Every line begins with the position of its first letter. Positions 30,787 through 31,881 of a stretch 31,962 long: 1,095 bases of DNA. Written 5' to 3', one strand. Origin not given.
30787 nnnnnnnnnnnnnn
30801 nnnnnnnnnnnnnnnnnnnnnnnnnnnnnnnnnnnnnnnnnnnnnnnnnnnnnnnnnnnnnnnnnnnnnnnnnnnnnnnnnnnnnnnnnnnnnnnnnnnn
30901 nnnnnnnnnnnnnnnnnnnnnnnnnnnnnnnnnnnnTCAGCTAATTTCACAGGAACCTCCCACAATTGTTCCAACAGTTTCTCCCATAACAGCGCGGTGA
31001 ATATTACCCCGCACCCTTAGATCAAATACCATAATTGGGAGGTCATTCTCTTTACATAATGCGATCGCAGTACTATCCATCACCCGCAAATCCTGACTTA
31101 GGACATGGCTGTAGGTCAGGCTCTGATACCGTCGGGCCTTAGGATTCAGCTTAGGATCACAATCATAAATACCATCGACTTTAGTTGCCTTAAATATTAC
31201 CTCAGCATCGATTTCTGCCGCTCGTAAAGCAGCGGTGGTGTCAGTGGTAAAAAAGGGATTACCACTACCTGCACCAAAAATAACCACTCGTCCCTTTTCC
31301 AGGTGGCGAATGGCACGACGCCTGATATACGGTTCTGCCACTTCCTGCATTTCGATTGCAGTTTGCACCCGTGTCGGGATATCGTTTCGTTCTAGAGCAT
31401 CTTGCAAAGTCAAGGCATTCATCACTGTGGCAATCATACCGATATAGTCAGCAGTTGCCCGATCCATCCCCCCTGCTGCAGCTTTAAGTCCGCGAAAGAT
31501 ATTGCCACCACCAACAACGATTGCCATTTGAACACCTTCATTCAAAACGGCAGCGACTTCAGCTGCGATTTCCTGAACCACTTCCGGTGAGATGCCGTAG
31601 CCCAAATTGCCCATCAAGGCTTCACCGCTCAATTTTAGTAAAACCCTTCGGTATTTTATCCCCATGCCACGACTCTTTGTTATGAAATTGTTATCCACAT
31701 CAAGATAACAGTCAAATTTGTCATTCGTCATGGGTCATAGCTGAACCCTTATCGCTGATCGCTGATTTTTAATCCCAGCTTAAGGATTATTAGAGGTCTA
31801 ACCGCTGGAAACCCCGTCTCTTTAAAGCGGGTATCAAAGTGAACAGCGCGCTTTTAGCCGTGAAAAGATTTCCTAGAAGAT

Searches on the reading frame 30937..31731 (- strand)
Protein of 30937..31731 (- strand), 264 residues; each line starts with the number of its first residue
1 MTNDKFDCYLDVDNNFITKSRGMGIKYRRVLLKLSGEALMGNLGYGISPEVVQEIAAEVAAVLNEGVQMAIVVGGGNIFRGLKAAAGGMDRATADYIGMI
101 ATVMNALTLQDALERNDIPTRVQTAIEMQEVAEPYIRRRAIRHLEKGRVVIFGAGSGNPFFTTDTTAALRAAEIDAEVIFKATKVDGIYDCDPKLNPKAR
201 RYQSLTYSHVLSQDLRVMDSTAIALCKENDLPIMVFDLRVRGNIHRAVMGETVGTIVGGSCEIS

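Call 51: search_protein_families(library=pfam, proteins=[window:30937-31731:-], max_evalue=0.01)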
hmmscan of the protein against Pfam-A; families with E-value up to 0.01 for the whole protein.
window:30937-31731:- (264 aa): 1 family
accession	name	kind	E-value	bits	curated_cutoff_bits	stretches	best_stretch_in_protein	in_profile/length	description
PF00696.33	AA_kinase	-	2.8e-35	122.6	24.9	1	29-237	2-234/234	Amino acid kinase family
